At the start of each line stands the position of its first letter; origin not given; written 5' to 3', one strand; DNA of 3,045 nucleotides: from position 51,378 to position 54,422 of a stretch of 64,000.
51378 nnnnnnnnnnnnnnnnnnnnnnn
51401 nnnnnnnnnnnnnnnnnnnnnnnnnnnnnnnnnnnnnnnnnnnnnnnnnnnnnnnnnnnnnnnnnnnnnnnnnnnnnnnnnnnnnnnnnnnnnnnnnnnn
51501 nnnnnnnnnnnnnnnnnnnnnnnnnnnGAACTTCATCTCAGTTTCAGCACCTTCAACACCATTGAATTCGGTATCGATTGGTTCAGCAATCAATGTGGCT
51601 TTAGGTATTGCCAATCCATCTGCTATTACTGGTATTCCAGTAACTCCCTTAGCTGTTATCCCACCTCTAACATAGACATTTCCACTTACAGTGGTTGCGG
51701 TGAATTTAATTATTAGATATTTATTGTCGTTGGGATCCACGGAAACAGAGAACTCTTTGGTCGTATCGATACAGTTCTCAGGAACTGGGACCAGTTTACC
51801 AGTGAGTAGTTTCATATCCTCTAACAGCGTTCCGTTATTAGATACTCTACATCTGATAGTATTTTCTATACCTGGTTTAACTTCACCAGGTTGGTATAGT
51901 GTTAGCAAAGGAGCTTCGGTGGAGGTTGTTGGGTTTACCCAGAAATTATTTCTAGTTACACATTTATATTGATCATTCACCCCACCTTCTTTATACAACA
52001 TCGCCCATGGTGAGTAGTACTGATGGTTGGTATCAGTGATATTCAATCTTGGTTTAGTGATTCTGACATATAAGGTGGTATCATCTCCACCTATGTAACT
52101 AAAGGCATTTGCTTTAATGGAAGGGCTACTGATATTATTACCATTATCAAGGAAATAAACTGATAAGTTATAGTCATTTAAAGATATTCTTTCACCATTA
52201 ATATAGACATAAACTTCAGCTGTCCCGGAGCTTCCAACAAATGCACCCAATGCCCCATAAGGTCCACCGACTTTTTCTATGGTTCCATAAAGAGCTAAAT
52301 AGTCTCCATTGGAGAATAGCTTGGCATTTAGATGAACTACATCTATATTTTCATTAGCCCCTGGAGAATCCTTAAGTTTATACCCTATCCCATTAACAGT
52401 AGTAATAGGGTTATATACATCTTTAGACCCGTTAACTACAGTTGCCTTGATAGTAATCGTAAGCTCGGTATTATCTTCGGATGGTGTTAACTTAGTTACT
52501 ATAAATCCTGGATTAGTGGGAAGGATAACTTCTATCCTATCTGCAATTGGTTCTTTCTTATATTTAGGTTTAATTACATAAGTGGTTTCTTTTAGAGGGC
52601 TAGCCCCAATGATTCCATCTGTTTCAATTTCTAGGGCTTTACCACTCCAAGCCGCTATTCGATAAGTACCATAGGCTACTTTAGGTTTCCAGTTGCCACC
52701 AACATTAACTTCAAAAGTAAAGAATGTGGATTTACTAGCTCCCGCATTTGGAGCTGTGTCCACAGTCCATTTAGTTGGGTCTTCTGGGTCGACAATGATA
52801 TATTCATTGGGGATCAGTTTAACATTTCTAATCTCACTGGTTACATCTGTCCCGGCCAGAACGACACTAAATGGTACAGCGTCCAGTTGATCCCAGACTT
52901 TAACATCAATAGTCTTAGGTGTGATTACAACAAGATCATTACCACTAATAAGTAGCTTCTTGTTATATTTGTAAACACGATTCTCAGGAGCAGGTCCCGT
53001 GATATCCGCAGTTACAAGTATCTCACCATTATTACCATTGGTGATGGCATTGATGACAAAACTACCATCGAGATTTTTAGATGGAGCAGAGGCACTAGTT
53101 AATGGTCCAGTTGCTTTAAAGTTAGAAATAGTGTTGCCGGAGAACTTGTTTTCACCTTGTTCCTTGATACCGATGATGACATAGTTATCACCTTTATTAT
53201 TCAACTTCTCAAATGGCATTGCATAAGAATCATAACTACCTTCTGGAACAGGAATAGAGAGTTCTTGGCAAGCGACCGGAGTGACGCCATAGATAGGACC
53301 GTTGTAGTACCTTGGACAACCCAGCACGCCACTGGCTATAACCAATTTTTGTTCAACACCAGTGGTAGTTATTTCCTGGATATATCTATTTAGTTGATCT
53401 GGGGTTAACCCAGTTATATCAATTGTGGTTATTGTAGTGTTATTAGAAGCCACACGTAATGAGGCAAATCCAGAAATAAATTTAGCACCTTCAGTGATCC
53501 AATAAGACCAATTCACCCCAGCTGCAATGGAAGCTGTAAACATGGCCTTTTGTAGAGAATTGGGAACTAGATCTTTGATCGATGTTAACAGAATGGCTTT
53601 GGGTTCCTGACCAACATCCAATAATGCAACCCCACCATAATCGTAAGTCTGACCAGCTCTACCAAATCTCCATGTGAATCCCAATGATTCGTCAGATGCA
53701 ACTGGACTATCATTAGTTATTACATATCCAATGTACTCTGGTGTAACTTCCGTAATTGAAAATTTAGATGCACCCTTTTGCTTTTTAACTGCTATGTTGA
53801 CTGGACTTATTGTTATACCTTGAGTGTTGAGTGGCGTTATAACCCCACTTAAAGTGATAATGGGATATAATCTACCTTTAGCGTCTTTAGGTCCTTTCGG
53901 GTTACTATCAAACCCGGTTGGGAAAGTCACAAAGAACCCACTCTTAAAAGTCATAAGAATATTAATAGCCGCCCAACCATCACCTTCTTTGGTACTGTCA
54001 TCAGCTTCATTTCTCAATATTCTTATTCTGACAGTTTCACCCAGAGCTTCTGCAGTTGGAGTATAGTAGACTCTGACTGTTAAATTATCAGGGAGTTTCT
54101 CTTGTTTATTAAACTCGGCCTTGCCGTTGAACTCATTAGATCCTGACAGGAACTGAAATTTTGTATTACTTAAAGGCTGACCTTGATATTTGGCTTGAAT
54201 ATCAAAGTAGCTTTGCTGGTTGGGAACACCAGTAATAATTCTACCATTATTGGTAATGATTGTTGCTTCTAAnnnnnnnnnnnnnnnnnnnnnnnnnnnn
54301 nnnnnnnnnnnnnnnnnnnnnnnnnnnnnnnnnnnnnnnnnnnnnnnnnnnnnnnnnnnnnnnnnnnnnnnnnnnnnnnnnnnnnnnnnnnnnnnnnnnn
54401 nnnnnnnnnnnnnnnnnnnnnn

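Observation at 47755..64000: Three consecutive giant Ig-like-repeat proteins (722, 1539 and >3132 aa; >16 kb of coding DNA)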

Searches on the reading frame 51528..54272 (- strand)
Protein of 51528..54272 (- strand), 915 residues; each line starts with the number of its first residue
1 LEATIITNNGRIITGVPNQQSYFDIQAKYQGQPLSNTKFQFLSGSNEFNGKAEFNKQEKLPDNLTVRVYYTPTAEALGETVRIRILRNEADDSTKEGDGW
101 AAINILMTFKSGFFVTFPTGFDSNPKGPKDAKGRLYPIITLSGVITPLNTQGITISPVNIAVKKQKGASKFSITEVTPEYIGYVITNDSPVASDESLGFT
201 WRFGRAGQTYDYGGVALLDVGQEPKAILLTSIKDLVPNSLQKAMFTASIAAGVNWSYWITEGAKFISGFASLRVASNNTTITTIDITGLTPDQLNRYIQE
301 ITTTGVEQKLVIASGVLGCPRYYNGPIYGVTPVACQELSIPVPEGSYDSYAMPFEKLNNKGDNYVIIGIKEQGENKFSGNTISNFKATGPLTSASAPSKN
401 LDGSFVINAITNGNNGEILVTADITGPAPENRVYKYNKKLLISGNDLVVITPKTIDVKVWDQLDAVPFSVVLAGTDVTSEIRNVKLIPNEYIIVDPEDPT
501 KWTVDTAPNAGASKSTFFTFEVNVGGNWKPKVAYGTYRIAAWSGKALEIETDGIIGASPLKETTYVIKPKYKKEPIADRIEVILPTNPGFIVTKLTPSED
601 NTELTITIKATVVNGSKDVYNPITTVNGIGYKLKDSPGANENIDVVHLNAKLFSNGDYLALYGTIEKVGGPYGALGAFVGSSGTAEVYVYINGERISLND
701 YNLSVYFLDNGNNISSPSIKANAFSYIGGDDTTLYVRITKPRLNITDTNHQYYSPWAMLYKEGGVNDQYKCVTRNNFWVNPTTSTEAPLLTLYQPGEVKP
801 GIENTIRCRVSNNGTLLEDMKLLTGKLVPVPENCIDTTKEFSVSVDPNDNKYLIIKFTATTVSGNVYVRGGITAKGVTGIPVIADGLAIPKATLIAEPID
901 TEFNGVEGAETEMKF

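Call 88: predict_structure(alignment_id=A3)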
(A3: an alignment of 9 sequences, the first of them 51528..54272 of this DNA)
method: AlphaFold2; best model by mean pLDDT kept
length: 915 residues; sequences in the alignment: 9
mean_pLDDT: 69.4   pTM: 0.38
mean pLDDT of the five models: 69.4, 63.2, 61.5, 60.8, 60.5
residues with pLDDT >= 90: 76; 70-90: 382; 50-70: 333; < 50: 124
segments of 3 or more residues with pLDDT < 50: 220-223, 251-254, 295-299, 322-324, 353-361, 443-446, 508-511, 541-544, 638-642, 665-684, 710-722, 740-753, 763-766, 775-785, 913-915
pLDDT, mean of each block of 10 residues (from residue 1): 79 88 89 87 80 93 93 86 88 81 84 77 68 79 87 89 86 85 80 85 86 68 59 65 58 49 67 78 70 50 68 68 48 71 66 43 61 60 73 67 64 66 64 63 52 66 71 72 65 62 58 57 53 60 62 84 89 79 87 90 91 71 78 66 70 80 49 32 59 80 65 37 58 61 39 59 56 53 50 63 81 74 75 77 83 85 76 64 66 53 47 46
secondary structure, 60 per line:
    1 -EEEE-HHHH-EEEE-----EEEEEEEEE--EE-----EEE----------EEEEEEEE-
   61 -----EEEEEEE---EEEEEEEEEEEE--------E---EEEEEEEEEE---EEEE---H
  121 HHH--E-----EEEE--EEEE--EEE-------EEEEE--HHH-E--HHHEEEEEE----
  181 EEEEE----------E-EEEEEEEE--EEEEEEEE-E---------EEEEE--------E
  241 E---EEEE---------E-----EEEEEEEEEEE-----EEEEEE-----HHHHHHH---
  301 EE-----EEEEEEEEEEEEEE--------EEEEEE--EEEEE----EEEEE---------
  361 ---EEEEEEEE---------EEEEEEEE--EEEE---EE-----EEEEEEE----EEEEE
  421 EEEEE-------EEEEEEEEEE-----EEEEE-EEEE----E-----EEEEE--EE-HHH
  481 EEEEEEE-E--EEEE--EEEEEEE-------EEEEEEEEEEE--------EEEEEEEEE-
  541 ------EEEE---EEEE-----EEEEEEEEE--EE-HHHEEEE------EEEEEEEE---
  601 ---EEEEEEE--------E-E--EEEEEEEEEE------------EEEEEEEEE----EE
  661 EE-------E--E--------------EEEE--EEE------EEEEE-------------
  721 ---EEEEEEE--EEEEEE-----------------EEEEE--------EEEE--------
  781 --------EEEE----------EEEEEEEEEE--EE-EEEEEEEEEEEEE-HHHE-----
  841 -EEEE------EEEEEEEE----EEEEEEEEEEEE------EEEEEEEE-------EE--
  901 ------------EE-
elements in order (helices of 4 or more, strands of 3 or more residues): E2-5 H7-10 E12-15 E21-29 E39-41 E52-59 E66-72 E76-87 E100-109 E113-116 H120-123 E132-135 E138-141 E144-146 E154-158 E171-176 E181-185 E198-205 E208-215 E227-231 E245-248 E264-274 E280-285 H291-297 E308-321 E330-335 E338-342 E347-351 E364-371 E381-388 E391-394 E405-411 E416-425 E433-442 E448-452 E454-457 E468-472 E481-487 E492-495 E498-504 E512-522 E531-539 E547-550 E554-557 E563-571 E580-583 E590-597 E604-610 E624-633 E646-654 E659-662 E688-691 E694-696 E703-707 E724-730 E733-738 E756-760 E769-772 E789-792 E803-812 E818-830 E842-845 E852-859 E864-875 E882-889

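Call 91: fold_search(model_id=the predicted structure, library=pdb)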
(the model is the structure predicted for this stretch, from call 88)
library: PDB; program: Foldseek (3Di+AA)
matches with E <= 10: 1844; with E <= 0.001: 83
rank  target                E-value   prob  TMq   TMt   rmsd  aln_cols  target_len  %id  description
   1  9hcj_10               3.9e-14  1.00  0.14  0.08  46.4      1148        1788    9  D. discoideum nuclear pore complex (released 2024-12-25)
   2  9ijj_h                2.3e-12  1.00  0.11  0.09  42.3      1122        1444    8  In situ structure of the central apparatus in mouse sperm axoneme. (released 2025-06-04)
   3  3dmk_A                8.2e-12  1.00  0.13  0.15  32.7       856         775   10  Crystal structure of Down Syndrome Cell Adhesion Molecule (DSCAM) isoform 1.30.30, N-terminal eight Ig domains (released 2008-10-07)
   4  3b43                  1.2e-10  1.00  0.10  0.15  43.8       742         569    8  I-band fragment I65-I70 from titin (released 2008-01-22)
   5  9ijj_4I               1.9e-10  1.00  0.12  0.05  66.8      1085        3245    8  In situ structure of the central apparatus in mouse sperm axoneme. (released 2025-06-04)
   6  9ba4_A                4.2e-10  1.00  0.12  0.12  29.7       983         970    8  Full-length cross-linked Contactin 2 (CNTN2) (released 2024-07-17)
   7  9u61_E                6.8e-09  1.00  0.14  0.09  39.1      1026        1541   11  CP/MBL pathways C3 convertase C4b2a and C3 complex (released 2026-01-14)
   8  3q2w_A                1.2e-08  1.00  0.12  0.18  39.1       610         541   11  Crystal structure of mouse N-cadherin ectodomain (released 2011-02-23)
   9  5t89_X                1.7e-08  1.00  0.12  0.16  33.2       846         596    9  Crystal structure of VEGF-A in complex with VEGFR-1 domains D1-6 (released 2017-02-01)
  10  7ol4_D                2.8e-08  1.00  0.17  0.22  27.4       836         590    9  Mouse contactin-1 neurofascin-155 immunoglobulin domains adhesion complex (released 2022-12-14)
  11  7ok5_B                6.4e-08  1.00  0.14  0.18  21.4       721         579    9  Crystal structure of mouse neurofascin 155 immunoglobulin domains (released 2022-12-14)
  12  6qx4_A                1.4e-07  1.00  0.12  0.17  34.9       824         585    9  Structure of the Bacillus anthracis Sap S-layer assembly domain (released 2019-07-31)
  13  4liq_E                4.3e-07  1.00  0.14  0.24  24.8       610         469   10  Structure of the extracellular domain of human CSF-1 receptor in complex with the Fab fragment of RG7155 (released 2014-06-18)
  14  5ftx                  6.3e-07  0.99  0.10  0.13  32.3       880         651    9  Structure of surface layer protein SbsC, domains 4-9 (released 2017-02-22)
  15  7ol4_A                7.5e-07  1.00  0.11  0.15  29.4       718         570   12  Mouse contactin-1 neurofascin-155 immunoglobulin domains adhesion complex (released 2022-12-14)
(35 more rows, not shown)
